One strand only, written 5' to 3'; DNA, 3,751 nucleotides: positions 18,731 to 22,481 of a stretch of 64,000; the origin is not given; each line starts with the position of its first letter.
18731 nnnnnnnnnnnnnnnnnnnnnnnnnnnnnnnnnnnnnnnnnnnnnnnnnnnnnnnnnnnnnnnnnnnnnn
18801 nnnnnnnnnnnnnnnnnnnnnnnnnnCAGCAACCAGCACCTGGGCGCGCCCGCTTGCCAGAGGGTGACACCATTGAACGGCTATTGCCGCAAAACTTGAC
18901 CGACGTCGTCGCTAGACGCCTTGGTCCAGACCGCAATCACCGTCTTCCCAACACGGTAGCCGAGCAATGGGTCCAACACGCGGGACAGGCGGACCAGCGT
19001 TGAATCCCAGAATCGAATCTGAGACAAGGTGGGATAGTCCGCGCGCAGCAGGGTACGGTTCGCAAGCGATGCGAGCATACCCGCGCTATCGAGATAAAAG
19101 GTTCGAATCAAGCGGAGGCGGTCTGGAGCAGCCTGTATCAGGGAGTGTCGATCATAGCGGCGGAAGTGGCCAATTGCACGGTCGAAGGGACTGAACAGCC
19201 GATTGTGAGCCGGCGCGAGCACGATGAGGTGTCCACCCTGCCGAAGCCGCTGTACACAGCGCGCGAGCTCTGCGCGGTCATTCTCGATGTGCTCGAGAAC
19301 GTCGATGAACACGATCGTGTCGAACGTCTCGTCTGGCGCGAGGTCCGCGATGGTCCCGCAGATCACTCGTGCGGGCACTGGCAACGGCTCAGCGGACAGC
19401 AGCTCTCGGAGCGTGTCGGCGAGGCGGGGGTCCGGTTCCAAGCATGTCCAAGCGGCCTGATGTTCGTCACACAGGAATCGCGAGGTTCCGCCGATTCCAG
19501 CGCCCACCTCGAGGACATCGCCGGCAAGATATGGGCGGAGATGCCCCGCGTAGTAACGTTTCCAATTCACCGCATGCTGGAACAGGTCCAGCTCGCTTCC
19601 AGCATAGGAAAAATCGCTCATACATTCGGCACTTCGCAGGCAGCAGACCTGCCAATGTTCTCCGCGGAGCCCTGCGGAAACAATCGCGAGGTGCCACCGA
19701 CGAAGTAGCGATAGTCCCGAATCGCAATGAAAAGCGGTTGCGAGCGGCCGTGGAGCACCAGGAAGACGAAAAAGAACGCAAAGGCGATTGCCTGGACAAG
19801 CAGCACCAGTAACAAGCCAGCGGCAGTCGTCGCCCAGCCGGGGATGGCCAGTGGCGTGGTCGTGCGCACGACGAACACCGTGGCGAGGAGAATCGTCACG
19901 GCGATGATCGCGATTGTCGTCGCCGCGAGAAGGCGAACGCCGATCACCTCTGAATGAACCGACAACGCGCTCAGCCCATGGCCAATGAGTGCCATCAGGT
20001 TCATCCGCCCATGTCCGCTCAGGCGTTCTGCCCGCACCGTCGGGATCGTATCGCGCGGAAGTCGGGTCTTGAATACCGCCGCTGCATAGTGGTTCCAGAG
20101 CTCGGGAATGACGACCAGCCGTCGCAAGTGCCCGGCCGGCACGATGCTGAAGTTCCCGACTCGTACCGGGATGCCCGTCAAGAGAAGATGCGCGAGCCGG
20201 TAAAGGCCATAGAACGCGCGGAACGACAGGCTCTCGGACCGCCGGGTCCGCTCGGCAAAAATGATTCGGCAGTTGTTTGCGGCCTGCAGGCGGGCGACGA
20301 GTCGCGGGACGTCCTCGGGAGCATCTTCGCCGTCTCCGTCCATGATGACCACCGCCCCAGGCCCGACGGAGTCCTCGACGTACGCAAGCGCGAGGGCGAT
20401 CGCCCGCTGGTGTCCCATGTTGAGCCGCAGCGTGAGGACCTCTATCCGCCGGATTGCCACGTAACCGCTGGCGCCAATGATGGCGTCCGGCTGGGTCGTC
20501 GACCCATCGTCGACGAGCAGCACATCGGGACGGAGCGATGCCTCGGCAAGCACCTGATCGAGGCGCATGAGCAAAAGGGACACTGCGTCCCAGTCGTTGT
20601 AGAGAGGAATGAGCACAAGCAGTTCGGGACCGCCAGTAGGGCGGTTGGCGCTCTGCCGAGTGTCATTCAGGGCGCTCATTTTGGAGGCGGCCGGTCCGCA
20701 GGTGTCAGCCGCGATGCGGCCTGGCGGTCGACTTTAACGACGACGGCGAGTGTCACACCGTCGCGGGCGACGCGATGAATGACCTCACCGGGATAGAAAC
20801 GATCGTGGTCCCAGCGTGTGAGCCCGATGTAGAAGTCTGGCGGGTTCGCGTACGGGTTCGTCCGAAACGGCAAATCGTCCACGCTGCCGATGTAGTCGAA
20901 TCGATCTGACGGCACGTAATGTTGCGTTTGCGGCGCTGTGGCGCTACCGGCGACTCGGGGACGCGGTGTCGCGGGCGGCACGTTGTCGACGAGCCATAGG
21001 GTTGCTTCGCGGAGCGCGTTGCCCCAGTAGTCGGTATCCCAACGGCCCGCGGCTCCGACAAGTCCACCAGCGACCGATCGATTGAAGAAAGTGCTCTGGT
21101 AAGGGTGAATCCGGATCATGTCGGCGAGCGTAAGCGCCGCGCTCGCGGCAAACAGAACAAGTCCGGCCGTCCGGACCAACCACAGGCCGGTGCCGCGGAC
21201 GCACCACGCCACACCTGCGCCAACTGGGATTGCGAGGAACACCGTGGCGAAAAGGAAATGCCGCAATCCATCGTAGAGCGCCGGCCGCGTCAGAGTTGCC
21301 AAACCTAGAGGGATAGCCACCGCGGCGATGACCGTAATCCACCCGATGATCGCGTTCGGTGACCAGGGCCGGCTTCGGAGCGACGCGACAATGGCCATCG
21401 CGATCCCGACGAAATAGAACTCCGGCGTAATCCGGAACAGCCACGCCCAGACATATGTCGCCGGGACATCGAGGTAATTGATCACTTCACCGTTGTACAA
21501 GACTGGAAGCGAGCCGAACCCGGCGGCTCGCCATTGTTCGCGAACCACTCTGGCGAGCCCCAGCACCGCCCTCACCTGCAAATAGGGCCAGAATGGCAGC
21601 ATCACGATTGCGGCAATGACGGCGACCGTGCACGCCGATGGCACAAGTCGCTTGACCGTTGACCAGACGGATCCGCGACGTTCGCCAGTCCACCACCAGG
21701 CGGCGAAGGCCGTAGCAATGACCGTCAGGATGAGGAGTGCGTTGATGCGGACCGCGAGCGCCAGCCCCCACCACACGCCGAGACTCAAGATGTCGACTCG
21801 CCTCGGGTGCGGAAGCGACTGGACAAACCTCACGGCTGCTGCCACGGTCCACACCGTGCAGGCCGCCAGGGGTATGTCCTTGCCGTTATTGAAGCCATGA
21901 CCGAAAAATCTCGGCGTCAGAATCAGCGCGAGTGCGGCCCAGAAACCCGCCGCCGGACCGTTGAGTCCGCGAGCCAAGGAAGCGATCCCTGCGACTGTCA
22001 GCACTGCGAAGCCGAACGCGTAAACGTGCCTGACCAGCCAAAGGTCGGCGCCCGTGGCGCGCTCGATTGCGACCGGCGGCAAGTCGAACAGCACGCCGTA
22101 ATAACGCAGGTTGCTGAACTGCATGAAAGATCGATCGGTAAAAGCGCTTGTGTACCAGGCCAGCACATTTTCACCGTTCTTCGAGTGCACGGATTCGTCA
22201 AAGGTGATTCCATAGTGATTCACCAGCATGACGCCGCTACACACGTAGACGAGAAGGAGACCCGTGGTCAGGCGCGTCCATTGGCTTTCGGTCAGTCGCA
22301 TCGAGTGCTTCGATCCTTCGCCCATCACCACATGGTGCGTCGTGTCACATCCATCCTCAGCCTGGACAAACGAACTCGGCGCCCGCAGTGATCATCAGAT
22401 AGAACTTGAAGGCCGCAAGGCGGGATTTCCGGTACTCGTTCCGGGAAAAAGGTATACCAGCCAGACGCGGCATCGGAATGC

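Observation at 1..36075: GT-C-rich glycan locus: many lipid-carrier-dependent membrane glycosyltransferases, but no Wzy, Wzz, Wza or initiating phosphoglycosyltransferase in view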

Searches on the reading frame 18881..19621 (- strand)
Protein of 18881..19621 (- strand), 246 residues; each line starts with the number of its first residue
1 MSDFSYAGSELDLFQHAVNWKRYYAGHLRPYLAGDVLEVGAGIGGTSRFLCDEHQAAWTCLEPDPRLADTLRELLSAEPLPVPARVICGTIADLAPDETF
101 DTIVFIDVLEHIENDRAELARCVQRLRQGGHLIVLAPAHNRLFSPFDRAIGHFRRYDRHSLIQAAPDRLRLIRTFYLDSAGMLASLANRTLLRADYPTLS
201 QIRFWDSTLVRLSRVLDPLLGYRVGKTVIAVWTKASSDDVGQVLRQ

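Call 6: search_protein_families(library=pfam, proteins=[window:18881-19621:-], max_evalue=0.01)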
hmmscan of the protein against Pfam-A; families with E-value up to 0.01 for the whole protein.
window:18881-19621:- (246 aa): 8 families
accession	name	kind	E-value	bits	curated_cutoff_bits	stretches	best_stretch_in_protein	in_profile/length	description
PF08242.18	Methyltransf_12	-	1.3e-12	48.7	30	1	37-132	1-98/98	Methyltransferase domain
PF08241.18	Methyltransf_11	-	3.7e-12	47.2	21.2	1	37-134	1-95/95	Methyltransferase domain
PF13649.12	Methyltransf_25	-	1.4e-11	45.4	27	1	36-130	1-97/97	Methyltransferase domain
PF13489.12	Methyltransf_23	-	1.2e-09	38.6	27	1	34-164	24-153/164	Methyltransferase domain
PF13578.12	Methyltransf_24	-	0.00062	21.1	26.3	1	37-133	1-101/105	Methyltransferase domain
PF00398.26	RrnaAD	-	0.0032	17.1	24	1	35-79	33-77/263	Ribosomal RNA adenine dimethylase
PF05891.18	Methyltransf_PK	-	0.0039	17.2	27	1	36-140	59-165/218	AdoMet dependent proline di-methyltransferase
PF05175.20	MTS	-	0.0043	17.1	23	1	27-154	26-158/170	Methyltransferase small domain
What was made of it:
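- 18881..19621 (-): SAM methyltransferase, ATGA-coupled to the GtrB-like gene. Methyltransf_12 and Methyltransf_11 at 47-49 bits (call 6).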

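Call 98: search_protein_families(library=ncbifam, proteins=[window:18881-19621:-], max_evalue=0.001)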
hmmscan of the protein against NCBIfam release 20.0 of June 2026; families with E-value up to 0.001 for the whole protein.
window:18881-19621:- (246 aa): 5 families
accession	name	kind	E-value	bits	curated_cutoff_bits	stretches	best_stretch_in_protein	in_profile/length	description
TIGR01983.1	UbiG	equivalog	2.1e-06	27.2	102.95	1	35-134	52-151/228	bifunctional 2-polyprenyl-6-hydroxyphenol methylase/3-demethylubiquinol 3-O-methyltransferase UbiG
NF043040.1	corrin_prot_MT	hypoth_equivalog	3.3e-05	23.4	180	1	35-135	44-148/216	corrinoid protein-associated methyltransferase CpaM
NF045667.1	MTase_DVU1556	equivalog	6.6e-05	22.5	155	1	35-134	25-119/213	DVU_1556 family methyltransferase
NF041675.1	sarc_dimgly_tmase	equivalog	0.00037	20.5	550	1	35-137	69-172/278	sarcosine/dimethylglycine N-methyltransferase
TIGR00755.1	ksgA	equivalog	0.00058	19.2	171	1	33-77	30-73/256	16S rRNA (adenine(1518)-N(6)/adenine(1519)-N(6))-dimethyltransferase RsmA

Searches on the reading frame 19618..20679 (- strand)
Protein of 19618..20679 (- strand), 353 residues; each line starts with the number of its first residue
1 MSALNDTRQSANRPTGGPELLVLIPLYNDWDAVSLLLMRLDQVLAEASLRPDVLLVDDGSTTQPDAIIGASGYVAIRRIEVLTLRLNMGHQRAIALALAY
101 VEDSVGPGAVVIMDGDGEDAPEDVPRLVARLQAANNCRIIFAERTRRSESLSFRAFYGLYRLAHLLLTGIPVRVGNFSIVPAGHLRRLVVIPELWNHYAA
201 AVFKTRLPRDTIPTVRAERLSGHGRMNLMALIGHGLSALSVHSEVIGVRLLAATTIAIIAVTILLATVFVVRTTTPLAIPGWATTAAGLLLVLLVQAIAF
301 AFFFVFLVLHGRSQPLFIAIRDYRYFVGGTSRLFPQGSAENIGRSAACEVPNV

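Call 6: search_protein_families(library=pfam, proteins=[window:19618-20679:-], max_evalue=0.01)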
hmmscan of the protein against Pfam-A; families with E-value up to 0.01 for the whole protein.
window:19618-20679:- (353 aa): 1 family
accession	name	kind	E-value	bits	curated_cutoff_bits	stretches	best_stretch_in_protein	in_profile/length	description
PF00535.33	Glycos_transf_2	-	2.4e-11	44.3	23.3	1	22-179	2-158/168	Glycosyl transferase family 2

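Call 13: search_protein_families(library=ncbifam, proteins=[window:19618-20679:-], max_evalue=0.1)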
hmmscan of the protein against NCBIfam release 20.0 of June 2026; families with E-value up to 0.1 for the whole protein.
window:19618-20679:- (353 aa): 7 families
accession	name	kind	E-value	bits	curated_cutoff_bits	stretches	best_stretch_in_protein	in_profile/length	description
NF007986.1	PRK10714.1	equivalog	3.7e-12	45.9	529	1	22-302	10-283/316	undecaprenyl-phosphate 4-deoxy-4-formamido-L-arabinose transferase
NF047588.1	GlcsyltransPgfSStrep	equivalog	1.3e-10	41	500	1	20-300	3-280/308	glycosyltransferase PgfS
NF058614.1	PPMAGASynPpgS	equivalog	5e-07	29.4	370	1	22-146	4-115/226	polyprenyl-phospho-N-acetylgalactosaminyl synthase PpgS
TIGR04182.1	glyco_TIGR04182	equivalog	0.0016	17.9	325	1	21-154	3-119/293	S-layer glycoprotein N-glycosyltransferase AglJ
TIGR04242.1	nodulat_NodC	equivalog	0.0019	17.2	550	1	15-135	45-160/395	chitooligosaccharide synthase NodC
NF041875.1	EPS_EpsD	equivalog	0.064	12.6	370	1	22-133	3-106/325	exopolysaccharide biosynthesis glycosyltransferase EpsD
NF050819.1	PolSacchBiosHfsG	equivalog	0.085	12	500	0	11-64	5-52/302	polysaccharide biosynthesis protein HfsG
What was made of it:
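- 19618..20679 (-): GtrB/ArnC-type polyprenyl-phosphate glycosyltransferase: a GT2 domain followed by 2 C-terminal TM segments. Best NCBIfam hits are ArnC, PgfS and PpgS, all below their cut-offs (call 13).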

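Call 75: search_solved_structures(query=window:19618-20679:-, max_evalue=0.01)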
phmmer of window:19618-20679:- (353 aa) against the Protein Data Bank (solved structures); distinct sequences matched with E-value up to 0.01: 6.
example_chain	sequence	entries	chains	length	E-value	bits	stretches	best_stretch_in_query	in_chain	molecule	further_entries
5ekp_C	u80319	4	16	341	8.3e-14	55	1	18-307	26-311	Uncharacterized glycosyltransferase sll0501 | Glycosyltransferase sll0501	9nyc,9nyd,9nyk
9nye_A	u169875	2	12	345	8.7e-14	54.9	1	18-307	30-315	Glycosyltransferase sll0501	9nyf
5eke_A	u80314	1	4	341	1.1e-13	54.6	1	18-307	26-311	Uncharacterized glycosyltransferase sll0501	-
9bhc_C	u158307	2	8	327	4.4e-12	49.3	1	20-305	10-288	Undecaprenyl-phosphate 4-deoxy-4-formamido-L-arabinose transferase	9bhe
8vxh_A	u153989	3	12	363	6.2e-12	48.8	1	20-305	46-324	Undecaprenyl-phosphate 4-deoxy-4-formamido-L-arabinose transferase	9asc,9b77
9hwj_A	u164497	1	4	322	6.1e-11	45.5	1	20-307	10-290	Undecaprenyl-phosphate 4-deoxy-4-formamido-L-arabinose transferase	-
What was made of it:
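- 19618..20679 (-): Matches Synechocystis GtrB (5ekp, 8e-14) over residues 18-307, and ArnC at 4e-12 (call 75).
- On Gtr-type three-component glycosylation system: 5ekp (GtrB) at 8e-14 over residues 18-307; ArnC at 4e-12 (call 75).
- The GT2 matches GtrB and ArnC over its full length, including the TM hairpin (call 75).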

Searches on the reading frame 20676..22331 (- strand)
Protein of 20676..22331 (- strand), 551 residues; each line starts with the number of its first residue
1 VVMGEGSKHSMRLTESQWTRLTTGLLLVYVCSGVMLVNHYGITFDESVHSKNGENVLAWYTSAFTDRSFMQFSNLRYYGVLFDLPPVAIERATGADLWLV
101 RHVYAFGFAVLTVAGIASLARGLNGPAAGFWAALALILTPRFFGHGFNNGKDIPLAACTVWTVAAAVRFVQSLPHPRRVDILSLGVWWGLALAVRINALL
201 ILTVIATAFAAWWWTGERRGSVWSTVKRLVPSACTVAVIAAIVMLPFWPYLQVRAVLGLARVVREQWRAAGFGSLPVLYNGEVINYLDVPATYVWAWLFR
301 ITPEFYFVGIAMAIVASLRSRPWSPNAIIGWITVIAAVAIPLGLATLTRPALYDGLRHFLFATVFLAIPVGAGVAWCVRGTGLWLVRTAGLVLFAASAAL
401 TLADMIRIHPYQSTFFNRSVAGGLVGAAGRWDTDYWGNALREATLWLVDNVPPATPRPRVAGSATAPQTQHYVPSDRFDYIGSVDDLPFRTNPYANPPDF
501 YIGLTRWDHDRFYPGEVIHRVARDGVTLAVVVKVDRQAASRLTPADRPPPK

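Call 6: search_protein_families(library=pfam, proteins=[window:20676-22331:-], max_evalue=0.01)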
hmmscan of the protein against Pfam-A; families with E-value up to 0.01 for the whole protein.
window:20676-22331:- (551 aa): 1 family
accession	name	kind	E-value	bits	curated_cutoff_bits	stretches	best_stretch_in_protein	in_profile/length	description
PF13231.12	PMT_2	-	5.7e-07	30.3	26.1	1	108-244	31-154/160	Dolichyl-phosphate-mannose-protein mannosyltransferase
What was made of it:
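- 20676..22331 (-): GT-C 'D' (PMT_2), ATGA-coupled to the GtrB-like gene. PMT_2 30.3 bits (call 6).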

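Call 13: search_protein_families(library=ncbifam, proteins=[window:20676-22331:-], max_evalue=0.1)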
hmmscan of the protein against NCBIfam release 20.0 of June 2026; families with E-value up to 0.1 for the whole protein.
window:20676-22331:- (551 aa): 0 families

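Call 23: find_related_loci(query=window:20676-22331:-, collection=genome_contigs, flank=10000)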
Query window:20676-22331:- (551 aa) in genome_contigs; peptide patterns used: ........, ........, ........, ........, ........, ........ (x = any residue, [..] = any of these).
71 stretches matched a pattern, but none encodes a relative of the query by tblastn (E <= 1e-3).
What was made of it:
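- Tried and rejected: A genome scan with protein D alone found nothing (call 23).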

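Call 24: find_homologous_proteins(query=window:20676-22331:-, max_evalue=0.001)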
Query window:20676-22331:- (551 aa): 26 proteins with E <= 0.001 among 8000 candidates.
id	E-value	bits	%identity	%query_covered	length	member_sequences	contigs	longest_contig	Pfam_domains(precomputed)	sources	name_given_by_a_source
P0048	0.0e+0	1230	100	98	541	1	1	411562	PF13231.13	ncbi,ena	-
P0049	2.5e-223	761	66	91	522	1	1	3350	PF13231.13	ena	-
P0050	3.0e-205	701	59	94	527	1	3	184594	PF13231.13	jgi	jgi:hypothetical protein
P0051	4.9e-187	641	56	97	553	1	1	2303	-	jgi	jgi:4-amino-4-deoxy-L-arabinose transferase-like glycosyltransferase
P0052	2.2e-80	289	33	95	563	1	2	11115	PF13231.13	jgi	jgi:hypothetical protein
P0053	1.1e-54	204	33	93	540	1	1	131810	PF13231.13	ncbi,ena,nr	ncbi:MAG TPA: glycosyltransferase family 39 protein [Polyangiales bacterium]|nr:glycosyltransferase 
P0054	2.1e-48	183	29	92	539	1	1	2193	PF13231.13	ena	-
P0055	2.6e-46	176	29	94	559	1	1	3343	PF13231.13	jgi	jgi:hypothetical protein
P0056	1.9e-44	170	30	94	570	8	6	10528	PF13231.13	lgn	-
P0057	1.6e-43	167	31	91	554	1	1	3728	PF13231.13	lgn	-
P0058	3.5e-43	166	29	94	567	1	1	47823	-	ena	-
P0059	9.7e-43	165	30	94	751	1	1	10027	-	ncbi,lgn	-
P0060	2.7e-42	163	33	90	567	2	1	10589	-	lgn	-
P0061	3.1e-41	160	28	96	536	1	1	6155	PF13231.13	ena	-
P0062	8.0e-41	158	29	94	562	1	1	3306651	PF13231.13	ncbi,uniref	ncbi:glycosyltransferase family 39 protein [Nitrobacter sp. NHB1]|uniref:glycosyltransferase family 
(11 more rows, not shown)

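Call 25: find_encoding_contigs(protein=P0050, flank=10000, max_places=3)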
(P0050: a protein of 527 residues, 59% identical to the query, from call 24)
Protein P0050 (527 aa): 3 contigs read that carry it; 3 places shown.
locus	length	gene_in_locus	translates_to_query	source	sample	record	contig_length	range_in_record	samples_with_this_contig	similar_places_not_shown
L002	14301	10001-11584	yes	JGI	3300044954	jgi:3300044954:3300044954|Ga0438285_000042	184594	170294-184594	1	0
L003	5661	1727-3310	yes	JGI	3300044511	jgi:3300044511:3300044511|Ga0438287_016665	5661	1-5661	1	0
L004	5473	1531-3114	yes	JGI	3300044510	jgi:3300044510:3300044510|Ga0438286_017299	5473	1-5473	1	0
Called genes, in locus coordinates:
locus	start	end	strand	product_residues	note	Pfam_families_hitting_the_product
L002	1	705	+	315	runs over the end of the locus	PF13669:Glyoxalase_4 (faint), PF18029:Glyoxalase_6 (faint), PF00903:Glyoxalase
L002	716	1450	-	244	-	PF02463:SMC_N (faint), PF00005:ABC_tran, PF13304:AAA_21 (faint)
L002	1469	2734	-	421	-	-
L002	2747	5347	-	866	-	PF12704:MacB_PCD, PF02687:FtsX, PF12704:MacB_PCD, PF02687:FtsX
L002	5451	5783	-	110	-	PF03551:PadR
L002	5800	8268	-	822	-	PF12704:MacB_PCD, PF02687:FtsX, PF12704:MacB_PCD, PF02687:FtsX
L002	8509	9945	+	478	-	PF01011:PQQ (faint), PF13360:PQQ_2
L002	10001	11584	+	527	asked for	PF13231:PMT_2 (weak)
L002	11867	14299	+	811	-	?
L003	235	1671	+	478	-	PF01011:PQQ (faint), PF13360:PQQ_2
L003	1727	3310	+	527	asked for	PF13231:PMT_2 (weak)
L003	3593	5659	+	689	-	?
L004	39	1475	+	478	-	PF01011:PQQ (faint), PF13360:PQQ_2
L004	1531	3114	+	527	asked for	PF13231:PMT_2 (weak)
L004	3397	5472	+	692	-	?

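Call 27: find_encoding_contigs(protein=P0048, flank=10000, max_places=3)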
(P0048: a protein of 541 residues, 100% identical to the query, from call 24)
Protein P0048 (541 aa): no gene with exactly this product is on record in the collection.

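Call 28: list_cluster_members(proteins=[P0048, P0001])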
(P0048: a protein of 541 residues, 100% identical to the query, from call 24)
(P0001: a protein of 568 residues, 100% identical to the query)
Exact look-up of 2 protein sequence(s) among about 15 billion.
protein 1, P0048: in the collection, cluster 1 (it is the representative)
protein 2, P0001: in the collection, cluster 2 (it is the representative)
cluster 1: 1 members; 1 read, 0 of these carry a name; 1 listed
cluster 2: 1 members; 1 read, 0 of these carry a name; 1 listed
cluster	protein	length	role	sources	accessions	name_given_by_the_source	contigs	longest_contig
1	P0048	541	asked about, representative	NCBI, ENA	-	-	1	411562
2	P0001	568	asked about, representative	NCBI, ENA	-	-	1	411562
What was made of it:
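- Tried and rejected: The proteins are on a 411,562-nt NCBI/ENA contig that carries no name (call 28).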
